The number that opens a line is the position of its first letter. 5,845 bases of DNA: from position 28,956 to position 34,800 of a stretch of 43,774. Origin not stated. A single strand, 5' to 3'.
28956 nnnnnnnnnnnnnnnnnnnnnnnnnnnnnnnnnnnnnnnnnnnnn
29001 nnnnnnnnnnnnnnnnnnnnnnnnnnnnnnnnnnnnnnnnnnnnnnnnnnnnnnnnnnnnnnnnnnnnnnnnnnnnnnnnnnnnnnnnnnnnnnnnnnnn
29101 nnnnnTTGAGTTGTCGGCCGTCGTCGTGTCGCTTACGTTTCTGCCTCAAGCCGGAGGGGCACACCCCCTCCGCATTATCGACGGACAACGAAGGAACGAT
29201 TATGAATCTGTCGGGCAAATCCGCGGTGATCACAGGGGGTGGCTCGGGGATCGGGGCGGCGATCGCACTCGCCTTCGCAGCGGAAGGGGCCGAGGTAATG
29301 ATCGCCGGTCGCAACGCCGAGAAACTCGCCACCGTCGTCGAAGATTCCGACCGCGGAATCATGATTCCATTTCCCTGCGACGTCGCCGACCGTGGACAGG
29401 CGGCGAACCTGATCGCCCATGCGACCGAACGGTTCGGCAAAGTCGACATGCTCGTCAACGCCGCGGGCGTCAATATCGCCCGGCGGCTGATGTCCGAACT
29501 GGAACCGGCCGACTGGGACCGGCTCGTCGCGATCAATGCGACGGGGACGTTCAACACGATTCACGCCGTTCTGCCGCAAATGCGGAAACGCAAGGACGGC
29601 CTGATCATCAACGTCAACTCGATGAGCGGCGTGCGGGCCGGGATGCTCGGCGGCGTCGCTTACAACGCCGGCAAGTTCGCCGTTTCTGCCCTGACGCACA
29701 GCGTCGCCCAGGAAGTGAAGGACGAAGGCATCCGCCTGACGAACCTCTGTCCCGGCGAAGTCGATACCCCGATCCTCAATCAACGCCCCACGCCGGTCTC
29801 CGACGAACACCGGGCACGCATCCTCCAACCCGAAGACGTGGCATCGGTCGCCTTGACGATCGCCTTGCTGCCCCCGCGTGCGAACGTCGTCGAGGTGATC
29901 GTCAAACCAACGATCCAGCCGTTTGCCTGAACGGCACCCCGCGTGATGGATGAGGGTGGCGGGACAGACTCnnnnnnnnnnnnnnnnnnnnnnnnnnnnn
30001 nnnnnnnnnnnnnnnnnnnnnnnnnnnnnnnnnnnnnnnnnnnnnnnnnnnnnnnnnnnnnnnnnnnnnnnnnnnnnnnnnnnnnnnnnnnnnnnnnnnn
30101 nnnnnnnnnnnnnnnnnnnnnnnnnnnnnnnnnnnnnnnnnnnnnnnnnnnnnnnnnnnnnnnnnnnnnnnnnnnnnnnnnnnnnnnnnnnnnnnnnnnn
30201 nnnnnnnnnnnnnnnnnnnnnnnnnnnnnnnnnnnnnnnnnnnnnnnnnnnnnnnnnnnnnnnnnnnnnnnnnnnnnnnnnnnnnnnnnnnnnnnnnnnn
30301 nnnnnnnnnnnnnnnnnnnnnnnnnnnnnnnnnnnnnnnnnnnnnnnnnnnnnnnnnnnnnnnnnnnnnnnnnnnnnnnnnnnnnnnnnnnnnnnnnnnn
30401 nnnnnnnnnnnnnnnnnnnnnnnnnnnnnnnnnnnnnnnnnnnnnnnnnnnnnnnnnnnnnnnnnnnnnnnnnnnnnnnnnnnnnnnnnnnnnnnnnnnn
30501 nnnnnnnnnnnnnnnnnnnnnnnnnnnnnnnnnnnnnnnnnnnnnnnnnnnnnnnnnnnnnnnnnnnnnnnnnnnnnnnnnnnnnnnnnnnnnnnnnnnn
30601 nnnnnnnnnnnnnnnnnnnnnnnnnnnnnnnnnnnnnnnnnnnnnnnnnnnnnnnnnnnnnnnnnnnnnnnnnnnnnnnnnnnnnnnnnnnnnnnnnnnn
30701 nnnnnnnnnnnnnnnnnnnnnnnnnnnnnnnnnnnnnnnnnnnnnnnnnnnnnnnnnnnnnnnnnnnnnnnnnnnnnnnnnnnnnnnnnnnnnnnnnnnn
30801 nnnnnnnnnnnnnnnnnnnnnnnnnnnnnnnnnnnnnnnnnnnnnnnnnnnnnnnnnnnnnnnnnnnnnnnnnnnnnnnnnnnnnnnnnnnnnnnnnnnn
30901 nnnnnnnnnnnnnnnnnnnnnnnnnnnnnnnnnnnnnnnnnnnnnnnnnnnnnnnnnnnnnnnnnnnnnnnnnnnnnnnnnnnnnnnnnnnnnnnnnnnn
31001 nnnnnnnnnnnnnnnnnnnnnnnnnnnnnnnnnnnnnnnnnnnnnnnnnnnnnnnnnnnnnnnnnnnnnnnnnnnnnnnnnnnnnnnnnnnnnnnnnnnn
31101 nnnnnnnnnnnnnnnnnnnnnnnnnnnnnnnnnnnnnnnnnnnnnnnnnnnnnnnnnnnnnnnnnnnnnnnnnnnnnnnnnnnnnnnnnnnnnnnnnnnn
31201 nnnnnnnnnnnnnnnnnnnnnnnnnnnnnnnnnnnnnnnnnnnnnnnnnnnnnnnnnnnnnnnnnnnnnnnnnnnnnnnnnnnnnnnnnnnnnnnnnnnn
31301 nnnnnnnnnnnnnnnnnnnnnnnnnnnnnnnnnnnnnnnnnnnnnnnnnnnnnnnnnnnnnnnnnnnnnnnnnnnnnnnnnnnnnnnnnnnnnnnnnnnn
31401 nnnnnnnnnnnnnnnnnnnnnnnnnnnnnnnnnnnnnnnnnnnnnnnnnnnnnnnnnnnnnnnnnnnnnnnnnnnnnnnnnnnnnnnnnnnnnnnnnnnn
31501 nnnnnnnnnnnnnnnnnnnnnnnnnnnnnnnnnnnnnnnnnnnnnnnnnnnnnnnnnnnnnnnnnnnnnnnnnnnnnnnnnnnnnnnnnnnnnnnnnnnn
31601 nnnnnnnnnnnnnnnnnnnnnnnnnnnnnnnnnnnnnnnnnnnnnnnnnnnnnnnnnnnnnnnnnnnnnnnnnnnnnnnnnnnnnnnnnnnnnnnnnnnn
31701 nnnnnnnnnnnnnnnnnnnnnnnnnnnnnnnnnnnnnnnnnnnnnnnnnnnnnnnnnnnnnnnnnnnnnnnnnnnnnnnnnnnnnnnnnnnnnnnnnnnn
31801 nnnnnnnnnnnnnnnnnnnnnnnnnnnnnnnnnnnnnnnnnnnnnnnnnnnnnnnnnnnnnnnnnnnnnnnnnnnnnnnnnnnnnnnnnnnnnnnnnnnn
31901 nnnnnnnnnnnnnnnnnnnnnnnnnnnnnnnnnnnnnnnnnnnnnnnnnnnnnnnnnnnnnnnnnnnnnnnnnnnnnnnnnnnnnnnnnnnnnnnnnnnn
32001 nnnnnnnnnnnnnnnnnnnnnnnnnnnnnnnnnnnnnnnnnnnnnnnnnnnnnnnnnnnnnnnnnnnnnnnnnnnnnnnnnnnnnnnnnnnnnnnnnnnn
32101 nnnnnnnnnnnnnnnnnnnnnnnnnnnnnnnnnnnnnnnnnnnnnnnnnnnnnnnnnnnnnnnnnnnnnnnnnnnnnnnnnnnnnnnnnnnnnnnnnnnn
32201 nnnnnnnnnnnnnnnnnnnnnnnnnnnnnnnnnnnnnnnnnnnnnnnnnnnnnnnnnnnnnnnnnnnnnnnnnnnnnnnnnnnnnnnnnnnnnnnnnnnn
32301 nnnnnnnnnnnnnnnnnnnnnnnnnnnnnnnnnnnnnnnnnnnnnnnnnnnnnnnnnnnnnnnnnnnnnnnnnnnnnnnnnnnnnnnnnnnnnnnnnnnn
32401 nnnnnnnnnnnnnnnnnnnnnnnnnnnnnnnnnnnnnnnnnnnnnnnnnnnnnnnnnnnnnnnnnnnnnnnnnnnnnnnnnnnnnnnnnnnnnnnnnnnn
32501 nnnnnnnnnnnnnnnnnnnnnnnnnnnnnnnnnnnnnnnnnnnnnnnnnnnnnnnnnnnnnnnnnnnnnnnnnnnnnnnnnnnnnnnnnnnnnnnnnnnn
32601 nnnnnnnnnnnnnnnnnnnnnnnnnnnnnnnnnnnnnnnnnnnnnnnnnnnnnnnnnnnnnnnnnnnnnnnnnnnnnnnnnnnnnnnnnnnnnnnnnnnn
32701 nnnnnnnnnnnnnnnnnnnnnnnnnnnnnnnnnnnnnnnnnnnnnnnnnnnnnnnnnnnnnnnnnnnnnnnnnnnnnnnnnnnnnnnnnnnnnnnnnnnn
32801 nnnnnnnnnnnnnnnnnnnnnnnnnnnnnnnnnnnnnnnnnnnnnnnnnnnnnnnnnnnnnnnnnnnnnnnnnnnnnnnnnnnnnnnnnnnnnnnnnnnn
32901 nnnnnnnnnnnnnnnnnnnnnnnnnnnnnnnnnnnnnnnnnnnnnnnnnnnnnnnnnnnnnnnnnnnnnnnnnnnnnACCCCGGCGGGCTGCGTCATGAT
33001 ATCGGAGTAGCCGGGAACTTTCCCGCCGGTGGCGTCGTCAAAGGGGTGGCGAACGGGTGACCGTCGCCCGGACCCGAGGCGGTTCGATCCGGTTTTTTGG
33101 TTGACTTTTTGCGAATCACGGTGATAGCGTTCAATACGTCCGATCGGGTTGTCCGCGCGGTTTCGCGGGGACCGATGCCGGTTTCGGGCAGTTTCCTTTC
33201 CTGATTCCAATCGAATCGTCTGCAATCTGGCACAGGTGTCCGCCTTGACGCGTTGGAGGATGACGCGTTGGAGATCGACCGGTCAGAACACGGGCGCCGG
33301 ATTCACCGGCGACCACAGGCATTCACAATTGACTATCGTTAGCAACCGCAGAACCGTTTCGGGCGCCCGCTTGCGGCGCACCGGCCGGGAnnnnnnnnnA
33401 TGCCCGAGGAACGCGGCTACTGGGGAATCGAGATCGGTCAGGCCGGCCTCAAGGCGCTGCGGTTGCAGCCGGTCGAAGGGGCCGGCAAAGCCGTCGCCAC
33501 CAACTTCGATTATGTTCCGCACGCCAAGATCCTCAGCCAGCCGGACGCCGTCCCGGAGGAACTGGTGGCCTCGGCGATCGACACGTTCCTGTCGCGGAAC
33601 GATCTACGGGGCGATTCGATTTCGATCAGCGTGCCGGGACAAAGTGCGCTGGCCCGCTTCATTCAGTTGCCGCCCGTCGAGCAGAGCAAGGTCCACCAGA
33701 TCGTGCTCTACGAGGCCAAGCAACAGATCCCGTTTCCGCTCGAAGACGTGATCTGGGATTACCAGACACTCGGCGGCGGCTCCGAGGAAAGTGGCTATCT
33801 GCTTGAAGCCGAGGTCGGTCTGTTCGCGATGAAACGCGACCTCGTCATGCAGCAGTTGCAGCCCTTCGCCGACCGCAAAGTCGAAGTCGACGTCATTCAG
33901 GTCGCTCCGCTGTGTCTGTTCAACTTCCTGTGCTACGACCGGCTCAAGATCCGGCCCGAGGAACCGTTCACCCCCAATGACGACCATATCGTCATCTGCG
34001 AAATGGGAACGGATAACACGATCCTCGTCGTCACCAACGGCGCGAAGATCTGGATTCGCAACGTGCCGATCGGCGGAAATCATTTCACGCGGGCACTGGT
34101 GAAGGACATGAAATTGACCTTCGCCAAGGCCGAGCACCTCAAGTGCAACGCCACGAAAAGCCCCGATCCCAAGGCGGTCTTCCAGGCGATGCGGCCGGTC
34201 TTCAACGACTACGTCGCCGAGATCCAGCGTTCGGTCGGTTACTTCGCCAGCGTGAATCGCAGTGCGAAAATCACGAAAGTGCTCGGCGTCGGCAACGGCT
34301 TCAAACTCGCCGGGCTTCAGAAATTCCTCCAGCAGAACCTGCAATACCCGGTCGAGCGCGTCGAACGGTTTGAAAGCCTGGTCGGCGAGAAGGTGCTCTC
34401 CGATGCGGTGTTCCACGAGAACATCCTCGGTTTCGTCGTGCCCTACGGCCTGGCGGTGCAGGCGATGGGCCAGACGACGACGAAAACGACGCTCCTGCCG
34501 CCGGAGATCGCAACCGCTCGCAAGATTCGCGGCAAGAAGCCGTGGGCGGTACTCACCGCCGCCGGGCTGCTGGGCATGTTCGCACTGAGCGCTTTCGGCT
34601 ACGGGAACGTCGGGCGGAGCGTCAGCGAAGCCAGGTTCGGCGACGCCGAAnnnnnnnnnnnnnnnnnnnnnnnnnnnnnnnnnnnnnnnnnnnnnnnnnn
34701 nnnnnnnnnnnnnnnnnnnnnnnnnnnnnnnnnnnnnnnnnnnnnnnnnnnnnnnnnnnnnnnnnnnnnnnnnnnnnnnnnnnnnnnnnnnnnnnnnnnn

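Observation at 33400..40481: PilM-PilN fusion operon with two giant unclassifiable single-pass proteins: candidate non-canonical envelope-spanning machine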

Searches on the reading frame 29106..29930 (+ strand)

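Call 7: search_protein_families(library=pfam, proteins=[window:29106-29930:+], max_evalue=0.001)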
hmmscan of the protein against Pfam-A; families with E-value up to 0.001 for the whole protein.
window:29106-29930:+ (274 aa): 4 families
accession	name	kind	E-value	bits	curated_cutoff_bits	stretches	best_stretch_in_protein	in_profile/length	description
PF00106.31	adh_short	-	5.8e-55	186.2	26.6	1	38-227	1-190/195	short chain dehydrogenase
PF13561.12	adh_short_C2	-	7.6e-42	143.9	27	1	47-252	6-216/236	Enoyl-(Acyl carrier protein) reductase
PF08659.16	KR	-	7.7e-13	49.2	22.6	1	41-202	4-165/180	KR domain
PF02882.25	THF_DHG_CYH_C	-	0.00065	19.5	27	0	30-82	29-81/160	Tetrahydrofolate dehydrogenase/cyclohydrolase, NAD(P)-binding domain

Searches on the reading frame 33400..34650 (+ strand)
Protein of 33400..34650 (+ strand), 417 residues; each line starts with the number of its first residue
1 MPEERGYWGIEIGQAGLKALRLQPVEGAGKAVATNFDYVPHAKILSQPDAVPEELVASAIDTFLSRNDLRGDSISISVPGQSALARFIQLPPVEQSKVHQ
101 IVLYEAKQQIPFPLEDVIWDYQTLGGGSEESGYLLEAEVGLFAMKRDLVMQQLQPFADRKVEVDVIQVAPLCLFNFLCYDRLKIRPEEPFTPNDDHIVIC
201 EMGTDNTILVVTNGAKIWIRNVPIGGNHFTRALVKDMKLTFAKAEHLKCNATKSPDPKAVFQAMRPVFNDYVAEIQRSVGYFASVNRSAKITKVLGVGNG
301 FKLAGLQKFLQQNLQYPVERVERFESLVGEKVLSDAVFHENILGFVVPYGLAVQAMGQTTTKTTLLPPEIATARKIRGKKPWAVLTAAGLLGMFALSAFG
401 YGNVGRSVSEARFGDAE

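Call 63: search_solved_structures(query=window:33400-34650:+, max_evalue=0.001, show_alignments=4)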
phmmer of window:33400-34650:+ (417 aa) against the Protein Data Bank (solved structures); distinct sequences matched with E-value up to 0.001: 4.
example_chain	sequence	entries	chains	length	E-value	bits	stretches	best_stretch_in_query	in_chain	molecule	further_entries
3jc8_Ma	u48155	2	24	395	1.1e-27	100.3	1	8-356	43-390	Type IV pilus biogenesis protein PilM | PilM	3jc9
2ych_A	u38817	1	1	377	1.5e-15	60.3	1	9-354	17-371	COMPETENCE PROTEIN PILM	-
5eou_A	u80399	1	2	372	7.8e-11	44.8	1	8-358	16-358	Type 4 fimbrial biogenesis protein PilM,Type 4 fimbrial biogenesis protein PilN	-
5eox_A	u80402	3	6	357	1.9e-10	43.6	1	8-336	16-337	Type 4 fimbrial biogenesis protein PilM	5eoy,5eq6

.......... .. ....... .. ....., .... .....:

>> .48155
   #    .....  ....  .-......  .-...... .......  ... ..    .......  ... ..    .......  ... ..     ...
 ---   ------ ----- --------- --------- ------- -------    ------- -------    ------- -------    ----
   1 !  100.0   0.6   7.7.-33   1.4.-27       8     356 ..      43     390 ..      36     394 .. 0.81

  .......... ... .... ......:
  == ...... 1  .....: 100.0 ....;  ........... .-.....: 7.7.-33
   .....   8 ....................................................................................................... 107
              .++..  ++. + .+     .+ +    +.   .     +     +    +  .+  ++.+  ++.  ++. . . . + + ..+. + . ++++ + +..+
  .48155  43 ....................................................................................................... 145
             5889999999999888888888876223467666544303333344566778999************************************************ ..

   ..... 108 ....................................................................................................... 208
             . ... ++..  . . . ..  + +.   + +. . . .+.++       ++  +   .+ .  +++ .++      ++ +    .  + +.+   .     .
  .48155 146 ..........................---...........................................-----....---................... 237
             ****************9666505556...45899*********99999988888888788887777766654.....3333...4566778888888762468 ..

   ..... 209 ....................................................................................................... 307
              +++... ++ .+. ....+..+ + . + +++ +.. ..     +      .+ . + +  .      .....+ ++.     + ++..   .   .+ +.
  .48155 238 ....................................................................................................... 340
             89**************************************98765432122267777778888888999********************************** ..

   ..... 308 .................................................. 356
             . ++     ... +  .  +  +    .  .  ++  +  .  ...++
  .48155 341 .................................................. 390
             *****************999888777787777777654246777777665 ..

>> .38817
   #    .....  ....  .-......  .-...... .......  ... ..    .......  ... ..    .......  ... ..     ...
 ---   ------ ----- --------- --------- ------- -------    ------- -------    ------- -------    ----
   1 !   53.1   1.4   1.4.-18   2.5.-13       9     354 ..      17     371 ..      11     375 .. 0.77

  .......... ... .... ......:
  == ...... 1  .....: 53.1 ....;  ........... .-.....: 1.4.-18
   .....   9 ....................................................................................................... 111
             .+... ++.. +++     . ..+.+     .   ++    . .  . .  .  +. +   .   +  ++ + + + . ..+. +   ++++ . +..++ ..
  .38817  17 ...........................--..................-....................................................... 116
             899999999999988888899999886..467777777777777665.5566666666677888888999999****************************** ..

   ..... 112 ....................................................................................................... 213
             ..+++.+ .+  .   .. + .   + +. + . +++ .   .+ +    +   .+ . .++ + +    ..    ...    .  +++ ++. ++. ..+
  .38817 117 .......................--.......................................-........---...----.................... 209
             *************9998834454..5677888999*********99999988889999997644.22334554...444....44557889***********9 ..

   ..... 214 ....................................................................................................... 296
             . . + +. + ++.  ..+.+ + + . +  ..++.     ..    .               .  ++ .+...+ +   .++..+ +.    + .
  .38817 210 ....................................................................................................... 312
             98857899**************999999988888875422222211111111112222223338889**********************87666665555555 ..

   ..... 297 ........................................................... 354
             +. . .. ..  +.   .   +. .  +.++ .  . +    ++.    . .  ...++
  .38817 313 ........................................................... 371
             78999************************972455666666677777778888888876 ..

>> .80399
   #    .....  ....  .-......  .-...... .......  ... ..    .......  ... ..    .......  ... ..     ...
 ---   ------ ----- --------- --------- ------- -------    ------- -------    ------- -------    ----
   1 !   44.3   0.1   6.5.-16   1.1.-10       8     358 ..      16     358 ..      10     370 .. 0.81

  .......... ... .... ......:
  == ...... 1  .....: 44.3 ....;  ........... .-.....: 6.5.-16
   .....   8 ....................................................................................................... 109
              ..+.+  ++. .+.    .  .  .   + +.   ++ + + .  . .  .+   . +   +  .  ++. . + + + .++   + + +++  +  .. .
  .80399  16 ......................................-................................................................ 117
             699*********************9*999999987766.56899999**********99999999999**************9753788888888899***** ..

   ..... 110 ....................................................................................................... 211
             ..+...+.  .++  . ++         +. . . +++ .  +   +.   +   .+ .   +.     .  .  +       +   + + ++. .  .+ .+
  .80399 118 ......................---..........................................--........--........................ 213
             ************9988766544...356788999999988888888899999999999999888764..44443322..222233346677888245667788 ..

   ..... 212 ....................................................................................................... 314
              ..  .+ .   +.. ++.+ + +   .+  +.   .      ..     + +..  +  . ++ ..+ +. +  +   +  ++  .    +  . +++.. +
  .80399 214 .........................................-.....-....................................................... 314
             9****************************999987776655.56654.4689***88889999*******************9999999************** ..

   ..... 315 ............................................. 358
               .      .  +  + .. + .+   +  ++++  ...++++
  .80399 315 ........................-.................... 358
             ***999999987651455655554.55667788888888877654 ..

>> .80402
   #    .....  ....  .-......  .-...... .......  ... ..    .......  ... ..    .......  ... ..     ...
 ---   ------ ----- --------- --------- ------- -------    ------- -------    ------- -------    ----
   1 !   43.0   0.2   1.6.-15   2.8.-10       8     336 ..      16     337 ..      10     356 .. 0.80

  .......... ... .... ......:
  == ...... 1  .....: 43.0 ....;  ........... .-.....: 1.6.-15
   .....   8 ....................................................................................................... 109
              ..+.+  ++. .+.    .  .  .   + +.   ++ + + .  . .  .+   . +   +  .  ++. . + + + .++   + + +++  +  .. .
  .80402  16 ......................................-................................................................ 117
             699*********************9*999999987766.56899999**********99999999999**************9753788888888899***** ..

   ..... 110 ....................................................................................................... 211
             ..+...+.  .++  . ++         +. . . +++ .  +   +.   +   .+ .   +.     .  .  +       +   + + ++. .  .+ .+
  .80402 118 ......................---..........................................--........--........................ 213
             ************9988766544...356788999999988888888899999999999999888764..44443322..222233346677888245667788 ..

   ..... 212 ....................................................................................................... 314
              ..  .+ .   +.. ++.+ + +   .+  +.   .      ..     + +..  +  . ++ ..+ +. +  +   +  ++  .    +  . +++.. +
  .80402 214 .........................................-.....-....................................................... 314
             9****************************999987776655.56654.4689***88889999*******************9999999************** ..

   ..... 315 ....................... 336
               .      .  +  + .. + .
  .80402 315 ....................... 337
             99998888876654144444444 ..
